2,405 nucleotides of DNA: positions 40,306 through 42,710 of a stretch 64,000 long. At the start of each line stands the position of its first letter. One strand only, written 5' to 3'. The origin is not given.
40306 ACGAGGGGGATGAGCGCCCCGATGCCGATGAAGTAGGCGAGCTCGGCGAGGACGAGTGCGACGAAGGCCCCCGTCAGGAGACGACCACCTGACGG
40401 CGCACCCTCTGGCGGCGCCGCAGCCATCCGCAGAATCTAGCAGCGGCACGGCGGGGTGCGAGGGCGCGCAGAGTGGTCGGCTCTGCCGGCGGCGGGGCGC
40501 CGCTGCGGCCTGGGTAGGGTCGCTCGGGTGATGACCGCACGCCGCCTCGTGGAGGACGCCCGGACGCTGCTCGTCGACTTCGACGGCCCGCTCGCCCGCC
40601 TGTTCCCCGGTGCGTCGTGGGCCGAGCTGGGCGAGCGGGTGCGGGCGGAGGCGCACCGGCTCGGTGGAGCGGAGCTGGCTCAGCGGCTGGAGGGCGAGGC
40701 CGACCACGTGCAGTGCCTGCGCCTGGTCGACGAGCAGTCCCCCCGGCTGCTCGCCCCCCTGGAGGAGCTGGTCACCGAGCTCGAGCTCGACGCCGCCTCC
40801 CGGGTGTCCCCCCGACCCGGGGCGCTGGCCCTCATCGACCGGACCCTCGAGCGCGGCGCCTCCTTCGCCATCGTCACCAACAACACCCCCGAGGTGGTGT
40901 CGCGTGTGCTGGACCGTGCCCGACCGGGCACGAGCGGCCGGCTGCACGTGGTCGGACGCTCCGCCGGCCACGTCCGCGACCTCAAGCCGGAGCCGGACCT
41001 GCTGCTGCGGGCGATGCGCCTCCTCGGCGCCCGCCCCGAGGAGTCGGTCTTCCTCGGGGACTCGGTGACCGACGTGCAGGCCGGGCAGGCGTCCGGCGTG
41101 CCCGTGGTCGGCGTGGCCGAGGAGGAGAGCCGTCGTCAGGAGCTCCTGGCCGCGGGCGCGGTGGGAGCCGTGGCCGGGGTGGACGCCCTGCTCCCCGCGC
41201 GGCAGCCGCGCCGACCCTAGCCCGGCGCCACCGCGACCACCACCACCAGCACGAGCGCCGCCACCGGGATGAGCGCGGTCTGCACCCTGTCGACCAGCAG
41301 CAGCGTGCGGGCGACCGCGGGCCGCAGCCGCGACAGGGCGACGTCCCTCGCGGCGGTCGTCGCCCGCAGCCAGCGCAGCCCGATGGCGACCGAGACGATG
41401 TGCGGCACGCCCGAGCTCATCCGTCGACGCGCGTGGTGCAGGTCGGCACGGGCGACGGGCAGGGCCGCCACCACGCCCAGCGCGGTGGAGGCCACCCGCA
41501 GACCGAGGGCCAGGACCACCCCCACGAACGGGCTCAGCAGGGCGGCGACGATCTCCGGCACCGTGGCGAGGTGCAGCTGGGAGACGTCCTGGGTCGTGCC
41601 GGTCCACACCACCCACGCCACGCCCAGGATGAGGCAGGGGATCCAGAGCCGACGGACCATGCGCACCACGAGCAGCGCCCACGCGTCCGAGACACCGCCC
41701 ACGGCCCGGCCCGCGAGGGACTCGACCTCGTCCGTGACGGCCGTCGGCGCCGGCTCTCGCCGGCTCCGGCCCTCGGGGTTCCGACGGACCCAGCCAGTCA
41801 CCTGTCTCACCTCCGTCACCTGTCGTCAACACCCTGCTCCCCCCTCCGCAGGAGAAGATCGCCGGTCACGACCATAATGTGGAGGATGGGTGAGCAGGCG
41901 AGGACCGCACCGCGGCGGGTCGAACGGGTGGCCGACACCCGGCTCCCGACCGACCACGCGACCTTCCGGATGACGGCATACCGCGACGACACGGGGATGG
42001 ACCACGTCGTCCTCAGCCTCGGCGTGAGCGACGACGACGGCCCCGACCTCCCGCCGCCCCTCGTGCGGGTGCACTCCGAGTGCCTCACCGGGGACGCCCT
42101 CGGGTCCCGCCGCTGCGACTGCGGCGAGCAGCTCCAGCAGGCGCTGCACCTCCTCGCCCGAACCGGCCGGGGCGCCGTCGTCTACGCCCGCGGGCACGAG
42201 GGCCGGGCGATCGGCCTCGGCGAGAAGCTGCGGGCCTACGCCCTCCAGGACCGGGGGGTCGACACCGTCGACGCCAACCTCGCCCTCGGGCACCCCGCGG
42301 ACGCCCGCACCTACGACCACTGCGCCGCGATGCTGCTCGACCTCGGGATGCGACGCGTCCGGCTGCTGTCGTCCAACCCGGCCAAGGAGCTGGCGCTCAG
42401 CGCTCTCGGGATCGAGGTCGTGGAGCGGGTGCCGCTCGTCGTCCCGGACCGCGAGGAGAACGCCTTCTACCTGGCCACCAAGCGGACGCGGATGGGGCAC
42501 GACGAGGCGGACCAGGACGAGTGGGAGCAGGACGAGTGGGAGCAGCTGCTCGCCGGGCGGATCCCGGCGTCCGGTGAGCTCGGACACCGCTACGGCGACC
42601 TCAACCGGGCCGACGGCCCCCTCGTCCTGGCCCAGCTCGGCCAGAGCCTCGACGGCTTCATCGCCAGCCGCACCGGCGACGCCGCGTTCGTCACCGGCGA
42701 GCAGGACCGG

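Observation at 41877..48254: Seven-gene translationally coupled operon linking a GTP cyclohydrolase II-reductase fusion to a phospholipid head-group, glycosylation, methylation and flippase module (candidate undescribed pathway)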

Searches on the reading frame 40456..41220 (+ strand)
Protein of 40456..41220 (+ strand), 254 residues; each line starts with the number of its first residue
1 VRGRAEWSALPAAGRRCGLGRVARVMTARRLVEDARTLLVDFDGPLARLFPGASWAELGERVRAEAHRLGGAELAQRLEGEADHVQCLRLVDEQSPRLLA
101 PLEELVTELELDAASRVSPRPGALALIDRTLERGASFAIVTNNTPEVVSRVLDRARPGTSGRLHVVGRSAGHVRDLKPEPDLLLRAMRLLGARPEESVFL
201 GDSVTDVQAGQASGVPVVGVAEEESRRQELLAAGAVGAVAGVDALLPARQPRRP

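Call 8: search_protein_families(library=pfam, proteins=[window:40456-41220:+], max_evalue=0.001)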
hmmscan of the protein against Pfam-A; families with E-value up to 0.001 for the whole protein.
window:40456-41220:+ (254 aa): 4 families
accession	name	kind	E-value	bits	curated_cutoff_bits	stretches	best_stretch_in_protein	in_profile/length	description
PF00702.32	Hydrolase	-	1e-15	59.1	26.4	1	36-214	2-191/191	haloacid dehalogenase-like hydrolase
PF13419.12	HAD_2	-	2.3e-14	54.4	23.8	1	107-220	67-178/178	Haloacid dehalogenase-like hydrolase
PF13242.12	Hydrolase_like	-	9.5e-11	41.9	22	1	177-233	4-61/75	HAD-hyrolase-like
PF12710.13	HAD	-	9.5e-09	36.4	27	1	39-209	2-187/189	haloacid dehalogenase-like hydrolase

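Call 46: search_protein_families(library=ncbifam, proteins=[window:40456-41220:+], max_evalue=0.01)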
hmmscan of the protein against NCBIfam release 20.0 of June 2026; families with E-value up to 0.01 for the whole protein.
window:40456-41220:+ (254 aa): 34 families (the best 25 are shown)
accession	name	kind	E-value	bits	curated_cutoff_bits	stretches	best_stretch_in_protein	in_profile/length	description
TIGR01449.2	PGP_bact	equivalog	1.6e-13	50.7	180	1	112-222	79-186/213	phosphoglycolate phosphatase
TIGR01454.1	AHBA_synth_RP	hypoth_equivalog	1.4e-11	44.4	246.65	1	120-235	77-189/205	AHBA synthesis associated protein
NF009698.0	PRK13223.1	equivalog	1.4e-10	40.8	466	1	127-221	110-201/272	phosphoglycolate phosphatase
NF008610.0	PRK11587.1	equivalog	2.2e-10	40.3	282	1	36-225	4-186/219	sugar phosphatase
NF009695.0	PRK13222.1-2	equivalog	6e-10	39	225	1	132-220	108-193/226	phosphoglycolate phosphatase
NF009804.0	PRK13288.1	equivalog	1.2e-09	38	218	1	131-222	95-183/215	pyrophosphatase PpaX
TIGR01422.2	phosphonatase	equivalog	1.6e-09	37.4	220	1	112-224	92-203/251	phosphonoacetaldehyde hydrolase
TIGR03351.1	PhnX-like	hypoth_equivalog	2.8e-09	37.2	218.9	1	111-245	80-215/220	phosphonatase-like hydrolase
TIGR02009.1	PGMB-YQAB-SF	subfamily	3.1e-09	37.3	153.35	1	94-220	67-186/186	beta-phosphoglucomutase family hydrolase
NF009694.0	PRK13222.1-1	equivalog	4e-09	36.2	415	1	132-221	125-211/252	phosphoglycolate phosphatase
NF009697.0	PRK13222.1-4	equivalog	8.7e-09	35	327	1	132-220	108-193/232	phosphoglycolate phosphatase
TIGR01509.1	HAD-SF-IA-v3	subfamily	8.8e-08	32.5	29.4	1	172-220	106-154/154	HAD-IA family hydrolase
TIGR01656.1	Histidinol-ppas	subfamily_domain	1.3e-07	31.7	84.15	1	177-217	102-142/149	histidinol-phosphate phosphatase domain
NF009696.0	PRK13222.1-3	equivalog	1.4e-06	28.2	359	1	91-217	60-183/223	N-acetylmuramic acid 6-phosphate phosphatase MupP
NF009700.0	PRK13226.1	equivalog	1.5e-06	28.1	342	1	121-219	98-193/229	phosphoglycolate phosphatase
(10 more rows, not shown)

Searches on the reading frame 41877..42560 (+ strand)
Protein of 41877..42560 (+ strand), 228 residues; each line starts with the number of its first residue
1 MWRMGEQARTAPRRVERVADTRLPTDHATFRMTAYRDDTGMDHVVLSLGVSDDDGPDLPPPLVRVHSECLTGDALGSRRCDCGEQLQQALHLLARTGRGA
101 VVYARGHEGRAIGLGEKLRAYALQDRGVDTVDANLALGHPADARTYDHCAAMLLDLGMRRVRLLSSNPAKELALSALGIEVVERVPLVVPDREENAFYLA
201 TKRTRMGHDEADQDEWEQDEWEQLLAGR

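Call 43: search_solved_structures(query=window:41877-42560:+, max_evalue=1e-20, show_alignments=2)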
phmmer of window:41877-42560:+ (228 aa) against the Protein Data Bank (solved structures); distinct sequences matched with E-value up to 1e-20: 3.
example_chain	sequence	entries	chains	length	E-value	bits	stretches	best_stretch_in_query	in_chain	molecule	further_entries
4i14_A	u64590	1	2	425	2.2e-65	223.7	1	8-218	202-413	Riboflavin biosynthesis protein RibBA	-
2bz0_A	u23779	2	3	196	5.3e-51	176.6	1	15-208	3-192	GTP CYCLOHYDROLASE II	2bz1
4rl4_A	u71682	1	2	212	1.7e-36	129.2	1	13-208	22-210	GTP cyclohydrolase-2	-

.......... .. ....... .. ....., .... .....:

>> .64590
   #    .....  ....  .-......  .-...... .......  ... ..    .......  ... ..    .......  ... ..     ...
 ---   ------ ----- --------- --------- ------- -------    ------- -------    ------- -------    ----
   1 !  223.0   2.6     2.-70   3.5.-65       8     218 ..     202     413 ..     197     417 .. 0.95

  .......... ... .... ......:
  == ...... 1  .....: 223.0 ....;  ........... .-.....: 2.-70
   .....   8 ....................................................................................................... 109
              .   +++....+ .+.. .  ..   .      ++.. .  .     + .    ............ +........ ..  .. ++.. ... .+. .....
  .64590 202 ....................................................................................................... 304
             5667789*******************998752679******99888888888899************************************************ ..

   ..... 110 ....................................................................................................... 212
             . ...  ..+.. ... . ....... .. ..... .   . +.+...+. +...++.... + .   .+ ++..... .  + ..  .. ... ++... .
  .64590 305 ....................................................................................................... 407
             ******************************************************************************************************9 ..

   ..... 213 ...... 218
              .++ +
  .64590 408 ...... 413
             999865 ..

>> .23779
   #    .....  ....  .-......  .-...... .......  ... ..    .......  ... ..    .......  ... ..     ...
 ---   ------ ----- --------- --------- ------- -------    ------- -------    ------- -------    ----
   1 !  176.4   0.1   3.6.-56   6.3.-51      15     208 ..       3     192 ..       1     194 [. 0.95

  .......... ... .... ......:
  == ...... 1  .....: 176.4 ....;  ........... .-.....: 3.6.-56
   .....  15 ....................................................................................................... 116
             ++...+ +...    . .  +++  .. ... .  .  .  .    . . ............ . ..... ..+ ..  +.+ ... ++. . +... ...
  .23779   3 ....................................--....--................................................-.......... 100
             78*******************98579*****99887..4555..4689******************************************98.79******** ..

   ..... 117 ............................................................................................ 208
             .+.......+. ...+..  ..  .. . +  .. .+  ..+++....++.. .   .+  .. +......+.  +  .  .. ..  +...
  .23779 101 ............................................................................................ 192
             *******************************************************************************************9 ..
